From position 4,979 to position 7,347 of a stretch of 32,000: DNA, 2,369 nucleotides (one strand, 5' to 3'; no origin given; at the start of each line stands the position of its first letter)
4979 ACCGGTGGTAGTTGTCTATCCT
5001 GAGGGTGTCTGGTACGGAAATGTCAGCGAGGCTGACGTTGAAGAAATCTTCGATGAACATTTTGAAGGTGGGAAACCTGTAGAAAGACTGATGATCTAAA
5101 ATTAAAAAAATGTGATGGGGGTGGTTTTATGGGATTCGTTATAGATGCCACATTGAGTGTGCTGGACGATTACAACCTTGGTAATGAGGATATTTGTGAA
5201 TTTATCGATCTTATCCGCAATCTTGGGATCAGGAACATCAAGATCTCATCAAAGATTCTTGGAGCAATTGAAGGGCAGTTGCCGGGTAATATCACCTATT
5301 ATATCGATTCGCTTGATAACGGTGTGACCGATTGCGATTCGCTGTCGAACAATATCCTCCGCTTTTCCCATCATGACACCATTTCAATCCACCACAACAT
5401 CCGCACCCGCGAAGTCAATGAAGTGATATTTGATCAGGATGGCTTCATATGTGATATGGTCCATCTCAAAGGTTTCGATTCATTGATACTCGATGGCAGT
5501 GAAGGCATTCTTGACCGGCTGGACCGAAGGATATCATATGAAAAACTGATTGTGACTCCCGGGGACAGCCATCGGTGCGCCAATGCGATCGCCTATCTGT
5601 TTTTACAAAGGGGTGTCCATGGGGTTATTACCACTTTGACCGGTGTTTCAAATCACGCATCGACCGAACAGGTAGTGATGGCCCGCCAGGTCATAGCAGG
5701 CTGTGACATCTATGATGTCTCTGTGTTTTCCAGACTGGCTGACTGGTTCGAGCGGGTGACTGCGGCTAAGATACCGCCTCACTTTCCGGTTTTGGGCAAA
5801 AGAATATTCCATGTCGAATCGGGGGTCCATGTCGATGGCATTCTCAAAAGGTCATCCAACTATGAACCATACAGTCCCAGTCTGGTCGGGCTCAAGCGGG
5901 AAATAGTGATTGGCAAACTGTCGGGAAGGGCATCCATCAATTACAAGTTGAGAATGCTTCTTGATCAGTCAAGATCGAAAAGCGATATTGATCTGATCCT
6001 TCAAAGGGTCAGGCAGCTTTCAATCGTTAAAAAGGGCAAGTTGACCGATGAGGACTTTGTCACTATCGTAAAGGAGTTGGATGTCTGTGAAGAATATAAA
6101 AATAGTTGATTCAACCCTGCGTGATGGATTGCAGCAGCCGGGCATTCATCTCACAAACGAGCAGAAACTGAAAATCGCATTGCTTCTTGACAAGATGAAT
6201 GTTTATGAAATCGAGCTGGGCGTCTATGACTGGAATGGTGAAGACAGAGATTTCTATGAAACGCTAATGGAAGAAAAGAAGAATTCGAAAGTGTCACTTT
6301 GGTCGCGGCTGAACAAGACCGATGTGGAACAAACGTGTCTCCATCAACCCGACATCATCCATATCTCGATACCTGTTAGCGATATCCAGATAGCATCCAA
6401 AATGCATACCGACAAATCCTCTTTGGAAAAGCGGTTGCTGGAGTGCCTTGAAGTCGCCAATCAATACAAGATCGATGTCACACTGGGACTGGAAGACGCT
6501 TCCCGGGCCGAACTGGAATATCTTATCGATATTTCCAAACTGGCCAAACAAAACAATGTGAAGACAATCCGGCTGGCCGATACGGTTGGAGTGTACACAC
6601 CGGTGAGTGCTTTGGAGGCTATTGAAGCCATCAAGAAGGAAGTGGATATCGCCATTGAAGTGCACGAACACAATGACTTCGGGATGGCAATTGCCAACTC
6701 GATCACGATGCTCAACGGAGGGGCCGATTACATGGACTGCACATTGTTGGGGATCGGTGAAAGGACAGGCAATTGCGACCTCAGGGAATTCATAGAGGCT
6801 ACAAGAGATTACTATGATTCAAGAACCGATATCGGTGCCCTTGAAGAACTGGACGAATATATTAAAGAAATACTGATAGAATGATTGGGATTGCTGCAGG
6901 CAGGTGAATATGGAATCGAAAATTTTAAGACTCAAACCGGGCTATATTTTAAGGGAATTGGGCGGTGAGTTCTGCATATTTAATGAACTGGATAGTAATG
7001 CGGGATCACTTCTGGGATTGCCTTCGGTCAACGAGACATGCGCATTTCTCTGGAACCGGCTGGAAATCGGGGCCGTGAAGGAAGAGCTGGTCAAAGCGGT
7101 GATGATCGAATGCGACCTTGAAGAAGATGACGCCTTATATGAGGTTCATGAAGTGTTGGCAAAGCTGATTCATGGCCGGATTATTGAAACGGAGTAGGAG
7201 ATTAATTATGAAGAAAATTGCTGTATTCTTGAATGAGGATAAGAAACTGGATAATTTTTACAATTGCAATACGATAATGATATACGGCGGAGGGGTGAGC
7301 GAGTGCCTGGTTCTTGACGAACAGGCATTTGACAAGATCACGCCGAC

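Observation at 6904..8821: Uncharacterised three-gene module (PqqD-like, NifX/AnfO-like, Cys-tailed repeat protein) co-transcribed with nif cofactor-maturation genes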

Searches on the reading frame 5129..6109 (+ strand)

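Call 7: search_protein_families(library=pfam, proteins=[window:5129-6109:+], max_evalue=0.01)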
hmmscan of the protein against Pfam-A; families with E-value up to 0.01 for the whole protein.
window:5129-6109:+ (326 aa): 1 family
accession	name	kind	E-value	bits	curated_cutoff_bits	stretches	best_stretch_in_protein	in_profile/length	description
PF22617.1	HCS_D2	-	9.9e-14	51.9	27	1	221-299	1-79/82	Homocitrate synthase post-HMGL domain-like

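Call 8: search_protein_families(library=ncbifam, proteins=[window:5129-6109:+], max_evalue=0.01)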
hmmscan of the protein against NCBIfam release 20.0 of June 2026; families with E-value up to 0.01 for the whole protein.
window:5129-6109:+ (326 aa): 13 families
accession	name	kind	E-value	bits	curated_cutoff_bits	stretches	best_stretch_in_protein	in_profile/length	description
TIGR02660.1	nifV_homocitr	equivalog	4.6e-28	98.6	462.9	1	151-313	201-364/365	homocitrate synthase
NF002085.0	PRK00915.1-2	subfamily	7.6e-27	94.2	517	1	159-317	219-379/504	2-isopropylmalate synthase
TIGR02090.1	LEU1_arch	subfamily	1.5e-24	86.8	484.75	1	160-314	207-363/363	isopropylmalate/citramalate/homocitrate synthases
NF002086.0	PRK00915.1-3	equivalog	1.2e-18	67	532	1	151-316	214-383/516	2-isopropylmalate synthase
NF002087.0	PRK00915.1-4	equivalog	2e-18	66.3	729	1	151-318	214-386/516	2-isopropylmalate synthase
NF002088.0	PRK00915.1-5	equivalog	2.6e-18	65.8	697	1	200-319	265-383/514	2-isopropylmalate synthase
NF041069.1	IPMS_Sufob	equivalog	1.1e-17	64.4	600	1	151-316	202-367/371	isopropylmalate synthase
TIGR00973.1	leuA_bact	equivalog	1.8e-17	63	598.7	1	159-317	215-379/494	2-isopropylmalate synthase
TIGR02146.1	LysS_fung_arch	equivalog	2.6e-17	63.1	413.55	1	150-295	196-343/344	homocitrate synthase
NF002084.0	PRK00915.1-1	equivalog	2e-12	46.4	748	1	151-313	212-378/523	2-isopropylmalate synthase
TIGR00977.1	citramal_synth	equivalog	3e-10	39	450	1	163-297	227-365/526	citramalate synthase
NF042433.1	CitmalDyn_Leptosp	equivalog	7.4e-09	34.7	950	1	161-316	228-382/514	(R)-citramalate synthase CimA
NF042434.1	IPMS_Lepto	equivalog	0.004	16.2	500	1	206-298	273-370/374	2-isopropylmalate synthase LeuA2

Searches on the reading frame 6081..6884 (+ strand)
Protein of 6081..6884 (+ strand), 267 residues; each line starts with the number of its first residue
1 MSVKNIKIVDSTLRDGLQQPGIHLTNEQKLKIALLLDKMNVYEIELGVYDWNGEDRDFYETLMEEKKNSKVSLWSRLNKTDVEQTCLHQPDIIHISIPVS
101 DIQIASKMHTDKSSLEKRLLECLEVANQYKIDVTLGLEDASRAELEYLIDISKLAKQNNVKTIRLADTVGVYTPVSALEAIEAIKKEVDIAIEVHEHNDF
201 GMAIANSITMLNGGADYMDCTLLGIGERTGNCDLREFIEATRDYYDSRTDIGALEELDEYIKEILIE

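Call 7: search_protein_families(library=pfam, proteins=[window:6081-6884:+], max_evalue=0.01)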
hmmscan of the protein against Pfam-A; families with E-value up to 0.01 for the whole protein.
window:6081-6884:+ (267 aa): 1 family
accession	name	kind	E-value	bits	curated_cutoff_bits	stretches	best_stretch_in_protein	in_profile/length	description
PF00682.25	HMGL-like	-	5.8e-66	223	29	1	6-242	2-240/260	HMGL-like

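Call 8: search_protein_families(library=ncbifam, proteins=[window:6081-6884:+], max_evalue=0.01)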
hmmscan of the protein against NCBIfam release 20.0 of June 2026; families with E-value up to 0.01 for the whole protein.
window:6081-6884:+ (267 aa): 29 families (the best 25 are shown)
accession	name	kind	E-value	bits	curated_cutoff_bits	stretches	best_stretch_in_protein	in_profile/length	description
NF002085.0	PRK00915.1-2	subfamily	2.9e-67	227.5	517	1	3-252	11-260/504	2-isopropylmalate synthase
TIGR02660.1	nifV_homocitr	equivalog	6.9e-67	226.3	462.9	1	6-252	2-248/365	homocitrate synthase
TIGR02090.1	LEU1_arch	subfamily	2.7e-57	194.5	484.75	1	6-252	1-247/363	isopropylmalate/citramalate/homocitrate synthases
TIGR02146.1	LysS_fung_arch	equivalog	8.5e-53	179.8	413.55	1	8-258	1-250/344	homocitrate synthase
NF002086.0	PRK00915.1-3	equivalog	3.2e-51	174.4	532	1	4-251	5-263/516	2-isopropylmalate synthase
NF002087.0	PRK00915.1-4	equivalog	2.9e-46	158.1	729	1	4-250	5-262/516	2-isopropylmalate synthase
NF041069.1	IPMS_Sufob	equivalog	1.4e-45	156.2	600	1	6-251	1-248/371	isopropylmalate synthase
TIGR00973.1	leuA_bact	equivalog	1.4e-44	152.4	598.7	1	6-251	2-258/494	2-isopropylmalate synthase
NF002088.0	PRK00915.1-5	equivalog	7.5e-42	143.5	697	1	4-256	2-264/514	2-isopropylmalate synthase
NF002084.0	PRK00915.1-1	equivalog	3.1e-41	141.5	748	1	4-241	3-248/523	2-isopropylmalate synthase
TIGR00977.1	citramal_synth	equivalog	9.4e-26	90.2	450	1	6-238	2-247/526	citramalate synthase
NF042433.1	CitmalDyn_Leptosp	equivalog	7.8e-24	84.1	950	2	119-252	127-264/514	(R)-citramalate synthase CimA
NF006049.0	PRK08195.1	subfamily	1.3e-22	80.3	229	2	123-255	125-260/344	4-hyroxy-2-oxovalerate/4-hydroxy-2-oxopentanoic acid aldolase,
NF042434.1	IPMS_Lepto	equivalog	1.4e-22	80.2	500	1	4-237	4-249/374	2-isopropylmalate synthase LeuA2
TIGR03217.1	4OH_2_O_val_ald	equivalog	5.9e-20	71.7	286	1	4-251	1-251/334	4-hydroxy-2-oxovalerate aldolase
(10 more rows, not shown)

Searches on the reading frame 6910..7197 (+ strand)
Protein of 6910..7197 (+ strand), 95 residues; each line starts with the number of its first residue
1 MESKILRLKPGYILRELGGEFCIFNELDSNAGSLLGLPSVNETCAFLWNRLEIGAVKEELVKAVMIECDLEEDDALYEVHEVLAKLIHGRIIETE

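Call 7: search_protein_families(library=pfam, proteins=[window:6910-7197:+], max_evalue=0.01)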
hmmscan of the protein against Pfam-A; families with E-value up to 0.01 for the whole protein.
window:6910-7197:+ (95 aa): 1 family
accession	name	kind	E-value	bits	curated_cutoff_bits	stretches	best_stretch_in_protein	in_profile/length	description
PF05402.18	PqqD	-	4.3e-06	27.4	23.4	1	39-90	14-65/67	Coenzyme PQQ synthesis protein D (PqqD)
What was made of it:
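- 6910..7197 (+): ORF1, a PqqD-family (RRE-type) small protein of 95 aa. An alternative GTG start lies at 6904. It is a lineage-specific add-on to the module. Matches Pfam PF05402 at 27.4 bits (cut-off 23.4), E 4e-6 (call 7).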

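Call 8: search_protein_families(library=ncbifam, proteins=[window:6910-7197:+], max_evalue=0.01)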
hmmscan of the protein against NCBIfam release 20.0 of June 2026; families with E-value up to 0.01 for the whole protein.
window:6910-7197:+ (95 aa): 0 families

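Call 10: search_protein_families(library=pfam, proteins=[window:6910-7194:+], max_evalue=10)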
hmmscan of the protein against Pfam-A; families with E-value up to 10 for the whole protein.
window:6910-7194:+ (95 aa): 1 family
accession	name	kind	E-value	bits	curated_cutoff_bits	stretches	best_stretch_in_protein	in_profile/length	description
PF05402.18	PqqD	-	4.3e-06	27.4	23.4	1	39-90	14-65/67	Coenzyme PQQ synthesis protein D (PqqD)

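Call 72: search_protein_families(library=ncbifam, proteins=[window:6910-7194:+], max_evalue=10)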
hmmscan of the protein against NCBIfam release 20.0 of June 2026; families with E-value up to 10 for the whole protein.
window:6910-7194:+ (95 aa): 3 families
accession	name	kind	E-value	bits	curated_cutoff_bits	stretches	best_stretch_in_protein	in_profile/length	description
NF033530.1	lasso_PqqD_Strm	exception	0.014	15.6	70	1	40-91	26-77/78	lasso peptide biosynthesis PqqD family chaperone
NF033536.1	lasso_PqqD_Bac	exception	0.025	14.7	80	1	43-93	37-87/88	lasso peptide biosynthesis PqqD family chaperone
TIGR04248.1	SCM_PqqD_rel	equivalog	0.05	13.8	100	1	28-88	20-77/84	SynChlorMet cassette protein ScmD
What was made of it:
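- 6910..7197 (+): Only faint matches to lasso-peptide PqqD chaperones and ScmD in NCBIfam (call 72).
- On PqqD / RRE: Specific PqqD-chaperone NCBIfam models score at most 15.6 bits against cut-offs of 70-100 (call 72).
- On NifQ: No NifQ match in Pfam at E <= 10 or in NCBIfam at E <= 10 (calls 10, 72).
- ORF1 scores far below all specific PqqD-chaperone NCBIfam models (at most 15.6 bits against cut-offs of 70-100, call 72).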

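Call 106: search_solved_structures(query=window:6910-7194:+, max_evalue=1)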
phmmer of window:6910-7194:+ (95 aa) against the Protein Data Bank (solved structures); distinct sequences matched with E-value up to 1: 1.
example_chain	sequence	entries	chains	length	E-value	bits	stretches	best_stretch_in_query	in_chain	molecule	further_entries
9gkv_B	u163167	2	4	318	0.3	14.5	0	15-43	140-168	Histone deacetylase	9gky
